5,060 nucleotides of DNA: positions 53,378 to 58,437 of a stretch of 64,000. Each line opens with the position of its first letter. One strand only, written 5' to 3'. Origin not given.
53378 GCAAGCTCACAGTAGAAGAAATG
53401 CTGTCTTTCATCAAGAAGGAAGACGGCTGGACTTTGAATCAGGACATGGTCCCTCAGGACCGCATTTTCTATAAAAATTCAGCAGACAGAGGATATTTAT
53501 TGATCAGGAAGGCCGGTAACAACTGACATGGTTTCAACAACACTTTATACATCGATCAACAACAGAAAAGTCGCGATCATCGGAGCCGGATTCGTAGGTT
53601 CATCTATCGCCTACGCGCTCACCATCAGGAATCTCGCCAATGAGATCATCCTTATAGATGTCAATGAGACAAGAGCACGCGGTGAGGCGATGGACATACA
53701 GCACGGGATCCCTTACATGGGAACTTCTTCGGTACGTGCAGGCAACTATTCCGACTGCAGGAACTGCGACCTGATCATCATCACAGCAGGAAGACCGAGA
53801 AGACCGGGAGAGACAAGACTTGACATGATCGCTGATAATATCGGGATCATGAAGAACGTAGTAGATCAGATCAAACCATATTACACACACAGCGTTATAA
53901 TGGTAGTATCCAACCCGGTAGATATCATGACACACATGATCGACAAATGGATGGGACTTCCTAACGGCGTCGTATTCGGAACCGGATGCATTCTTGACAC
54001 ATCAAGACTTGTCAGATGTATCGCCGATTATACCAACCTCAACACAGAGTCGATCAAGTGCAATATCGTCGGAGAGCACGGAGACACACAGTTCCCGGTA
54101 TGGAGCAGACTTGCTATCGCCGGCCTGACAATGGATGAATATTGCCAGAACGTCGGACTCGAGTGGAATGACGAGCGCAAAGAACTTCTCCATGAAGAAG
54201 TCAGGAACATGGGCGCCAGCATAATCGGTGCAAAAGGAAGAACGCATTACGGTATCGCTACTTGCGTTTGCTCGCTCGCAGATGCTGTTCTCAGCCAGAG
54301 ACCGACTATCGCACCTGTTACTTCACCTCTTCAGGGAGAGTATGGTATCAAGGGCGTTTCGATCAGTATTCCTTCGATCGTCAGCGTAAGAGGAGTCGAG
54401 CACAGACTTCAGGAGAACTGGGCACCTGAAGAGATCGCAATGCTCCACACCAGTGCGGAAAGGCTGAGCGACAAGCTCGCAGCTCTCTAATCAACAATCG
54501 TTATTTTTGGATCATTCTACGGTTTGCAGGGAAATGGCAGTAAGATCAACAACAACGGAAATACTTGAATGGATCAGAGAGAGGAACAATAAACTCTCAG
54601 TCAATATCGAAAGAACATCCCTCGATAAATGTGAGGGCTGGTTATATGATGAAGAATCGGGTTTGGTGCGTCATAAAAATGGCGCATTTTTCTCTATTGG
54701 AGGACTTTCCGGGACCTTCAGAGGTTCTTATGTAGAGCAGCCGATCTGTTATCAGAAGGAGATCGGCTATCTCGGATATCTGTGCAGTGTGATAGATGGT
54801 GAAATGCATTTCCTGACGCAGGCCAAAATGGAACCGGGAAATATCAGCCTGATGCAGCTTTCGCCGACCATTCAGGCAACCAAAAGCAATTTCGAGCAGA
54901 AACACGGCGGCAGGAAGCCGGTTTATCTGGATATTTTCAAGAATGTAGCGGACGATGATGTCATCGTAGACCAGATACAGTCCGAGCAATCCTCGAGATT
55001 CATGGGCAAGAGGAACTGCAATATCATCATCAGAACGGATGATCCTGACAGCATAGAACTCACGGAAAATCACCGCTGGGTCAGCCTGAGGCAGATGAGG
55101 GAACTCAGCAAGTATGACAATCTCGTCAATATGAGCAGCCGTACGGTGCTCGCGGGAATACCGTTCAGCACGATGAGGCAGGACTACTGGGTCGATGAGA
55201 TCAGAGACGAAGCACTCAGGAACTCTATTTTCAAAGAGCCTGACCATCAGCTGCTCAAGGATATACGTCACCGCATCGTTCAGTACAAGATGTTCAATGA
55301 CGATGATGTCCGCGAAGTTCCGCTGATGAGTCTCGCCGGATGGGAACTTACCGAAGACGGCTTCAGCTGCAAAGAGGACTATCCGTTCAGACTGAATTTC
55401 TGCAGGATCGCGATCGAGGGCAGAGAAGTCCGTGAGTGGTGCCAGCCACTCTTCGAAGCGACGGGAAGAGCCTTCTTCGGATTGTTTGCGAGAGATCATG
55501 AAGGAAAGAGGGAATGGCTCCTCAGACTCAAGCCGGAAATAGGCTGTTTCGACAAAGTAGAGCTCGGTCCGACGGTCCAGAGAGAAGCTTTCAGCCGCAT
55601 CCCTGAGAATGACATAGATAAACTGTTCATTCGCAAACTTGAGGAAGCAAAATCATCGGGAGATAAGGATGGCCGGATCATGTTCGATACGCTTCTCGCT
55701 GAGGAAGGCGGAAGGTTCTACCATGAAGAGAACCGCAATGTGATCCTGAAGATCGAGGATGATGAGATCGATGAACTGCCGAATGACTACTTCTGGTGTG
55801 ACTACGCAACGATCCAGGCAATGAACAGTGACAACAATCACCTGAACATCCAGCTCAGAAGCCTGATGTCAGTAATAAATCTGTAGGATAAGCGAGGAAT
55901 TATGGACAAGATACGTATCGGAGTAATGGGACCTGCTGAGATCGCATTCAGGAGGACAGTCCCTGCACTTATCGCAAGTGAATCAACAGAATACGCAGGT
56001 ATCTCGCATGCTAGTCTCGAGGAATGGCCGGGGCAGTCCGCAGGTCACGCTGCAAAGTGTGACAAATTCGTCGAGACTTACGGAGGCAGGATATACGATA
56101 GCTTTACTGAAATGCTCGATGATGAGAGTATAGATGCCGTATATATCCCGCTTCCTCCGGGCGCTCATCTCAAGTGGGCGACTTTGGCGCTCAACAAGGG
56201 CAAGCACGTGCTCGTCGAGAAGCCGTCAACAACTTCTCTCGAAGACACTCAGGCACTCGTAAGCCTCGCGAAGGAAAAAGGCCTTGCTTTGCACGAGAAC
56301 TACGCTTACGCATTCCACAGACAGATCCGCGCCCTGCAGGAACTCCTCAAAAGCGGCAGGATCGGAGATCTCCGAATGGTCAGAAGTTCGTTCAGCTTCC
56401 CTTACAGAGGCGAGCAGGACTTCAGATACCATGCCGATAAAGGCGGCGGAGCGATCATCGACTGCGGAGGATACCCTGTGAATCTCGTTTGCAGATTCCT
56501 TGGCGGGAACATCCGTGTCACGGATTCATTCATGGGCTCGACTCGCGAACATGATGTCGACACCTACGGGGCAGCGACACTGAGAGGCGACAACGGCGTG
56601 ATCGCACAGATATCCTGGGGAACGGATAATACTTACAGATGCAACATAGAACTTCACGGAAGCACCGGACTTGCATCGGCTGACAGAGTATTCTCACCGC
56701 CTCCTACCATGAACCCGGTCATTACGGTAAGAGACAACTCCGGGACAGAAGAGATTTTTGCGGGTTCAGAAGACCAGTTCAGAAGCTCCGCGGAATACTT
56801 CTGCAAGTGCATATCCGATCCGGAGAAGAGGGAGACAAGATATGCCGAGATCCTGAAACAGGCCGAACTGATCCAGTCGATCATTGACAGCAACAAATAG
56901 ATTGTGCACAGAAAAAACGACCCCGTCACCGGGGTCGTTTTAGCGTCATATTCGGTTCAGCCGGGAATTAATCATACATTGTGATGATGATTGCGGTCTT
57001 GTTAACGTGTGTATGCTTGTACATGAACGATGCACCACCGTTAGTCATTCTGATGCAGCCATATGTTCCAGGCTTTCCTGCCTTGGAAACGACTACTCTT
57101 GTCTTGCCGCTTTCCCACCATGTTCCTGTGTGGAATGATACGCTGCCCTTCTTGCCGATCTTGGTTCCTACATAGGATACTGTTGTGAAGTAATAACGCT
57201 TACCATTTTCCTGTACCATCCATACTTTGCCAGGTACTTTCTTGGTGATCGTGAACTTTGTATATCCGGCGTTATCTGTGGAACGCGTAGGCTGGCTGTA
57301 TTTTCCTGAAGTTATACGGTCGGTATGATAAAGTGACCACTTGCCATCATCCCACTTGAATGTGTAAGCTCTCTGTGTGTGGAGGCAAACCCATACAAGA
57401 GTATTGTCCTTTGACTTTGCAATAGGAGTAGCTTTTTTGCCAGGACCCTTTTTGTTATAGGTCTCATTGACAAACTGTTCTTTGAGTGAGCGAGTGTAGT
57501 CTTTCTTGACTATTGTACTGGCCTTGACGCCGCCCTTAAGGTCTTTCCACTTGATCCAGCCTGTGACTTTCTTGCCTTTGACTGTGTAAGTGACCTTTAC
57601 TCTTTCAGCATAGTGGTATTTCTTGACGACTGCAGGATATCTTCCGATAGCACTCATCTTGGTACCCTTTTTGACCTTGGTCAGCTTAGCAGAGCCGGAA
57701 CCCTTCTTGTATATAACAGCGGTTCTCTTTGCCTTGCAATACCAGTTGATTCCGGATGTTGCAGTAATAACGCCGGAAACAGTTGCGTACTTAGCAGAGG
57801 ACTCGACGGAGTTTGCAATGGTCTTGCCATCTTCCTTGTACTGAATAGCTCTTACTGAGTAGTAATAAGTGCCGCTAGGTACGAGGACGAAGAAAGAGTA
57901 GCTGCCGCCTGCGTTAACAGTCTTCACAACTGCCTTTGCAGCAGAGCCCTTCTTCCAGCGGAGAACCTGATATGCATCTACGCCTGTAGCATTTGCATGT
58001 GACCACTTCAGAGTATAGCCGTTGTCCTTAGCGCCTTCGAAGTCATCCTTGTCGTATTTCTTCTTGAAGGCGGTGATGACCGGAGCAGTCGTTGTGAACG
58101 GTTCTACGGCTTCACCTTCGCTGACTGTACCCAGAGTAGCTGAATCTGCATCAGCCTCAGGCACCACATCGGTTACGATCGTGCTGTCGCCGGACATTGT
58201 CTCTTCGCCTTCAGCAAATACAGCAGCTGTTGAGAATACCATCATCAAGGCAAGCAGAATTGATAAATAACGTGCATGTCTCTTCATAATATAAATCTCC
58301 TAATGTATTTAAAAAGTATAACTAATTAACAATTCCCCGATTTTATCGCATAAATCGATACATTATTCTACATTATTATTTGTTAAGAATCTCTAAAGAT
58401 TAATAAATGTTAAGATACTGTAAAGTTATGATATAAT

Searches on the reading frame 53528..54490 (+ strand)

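Call 36: search_protein_families(library=pfam, proteins=[window:53528-54490:+], max_evalue=0.00001)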
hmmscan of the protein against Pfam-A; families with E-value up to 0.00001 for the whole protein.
window:53528-54490:+ (320 aa): 2 families
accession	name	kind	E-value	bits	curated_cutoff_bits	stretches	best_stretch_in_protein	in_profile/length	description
PF00056.29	Ldh_1_N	-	4e-41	140.8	27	1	14-151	2-141/141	lactate/malate dehydrogenase, NAD binding domain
PF02866.23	Ldh_1_C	-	4.1e-24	86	22.6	1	156-317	3-167/174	lactate/malate dehydrogenase, alpha/beta C-terminal domain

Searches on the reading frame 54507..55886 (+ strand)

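Call 36: search_protein_families(library=pfam, proteins=[window:54507-55886:+], max_evalue=0.00001)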
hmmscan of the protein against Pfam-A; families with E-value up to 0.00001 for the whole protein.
window:54507-55886:+ (459 aa): 1 family
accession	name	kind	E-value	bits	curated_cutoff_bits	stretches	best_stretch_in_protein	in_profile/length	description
PF03559.20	Hexose_dehydrat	-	2.4e-110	367.2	25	2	17-217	2-202/203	NDP-hexose 2,3-dehydratase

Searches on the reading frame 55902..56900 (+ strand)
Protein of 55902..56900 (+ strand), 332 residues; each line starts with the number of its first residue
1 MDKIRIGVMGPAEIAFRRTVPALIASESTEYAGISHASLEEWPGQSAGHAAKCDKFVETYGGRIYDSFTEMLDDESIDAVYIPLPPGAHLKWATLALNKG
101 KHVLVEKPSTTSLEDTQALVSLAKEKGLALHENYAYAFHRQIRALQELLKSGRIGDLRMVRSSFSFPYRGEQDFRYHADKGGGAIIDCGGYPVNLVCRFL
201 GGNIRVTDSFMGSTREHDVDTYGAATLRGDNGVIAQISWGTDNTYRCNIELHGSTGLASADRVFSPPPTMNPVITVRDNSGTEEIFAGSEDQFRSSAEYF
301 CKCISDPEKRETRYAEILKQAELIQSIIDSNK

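Call 36: search_protein_families(library=pfam, proteins=[window:55902-56900:+], max_evalue=0.00001)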
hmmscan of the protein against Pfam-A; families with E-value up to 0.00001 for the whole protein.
window:55902-56900:+ (332 aa): 3 families
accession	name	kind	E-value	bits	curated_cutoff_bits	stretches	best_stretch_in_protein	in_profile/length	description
PF22725.1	GFO_IDH_MocA_C3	-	3.9e-23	82.2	27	1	142-257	1-122/124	GFO/IDH/MocA C-terminal domain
PF01408.29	GFO_IDH_MocA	-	2.4e-19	70.6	24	1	30-134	26-120/120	Oxidoreductase family, NAD-binding Rossmann fold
PF02894.22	GFO_IDH_MocA_C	-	3e-07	30.9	22.9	1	147-257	2-126/218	Oxidoreductase family, C-terminal alpha/beta domain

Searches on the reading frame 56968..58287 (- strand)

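Call 36: search_protein_families(library=pfam, proteins=[window:56968-58287:-], max_evalue=0.00001)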
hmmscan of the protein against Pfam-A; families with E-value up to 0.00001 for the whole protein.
window:56968-58287:- (439 aa): 0 families

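Call 38: search_protein_families(library=pfam, proteins=[window:56968-58287:-], max_evalue=0.05)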
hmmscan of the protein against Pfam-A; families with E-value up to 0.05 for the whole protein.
window:56968-58287:- (439 aa): 2 families
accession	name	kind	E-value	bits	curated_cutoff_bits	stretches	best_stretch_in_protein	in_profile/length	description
PF03734.19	YkuD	-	1e-05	26.6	23.4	1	297-434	3-145/146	L,D-transpeptidase catalytic domain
PF19077.6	Big_13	-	0.028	15.4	27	1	294-344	37-91/102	Bacterial Ig-like domain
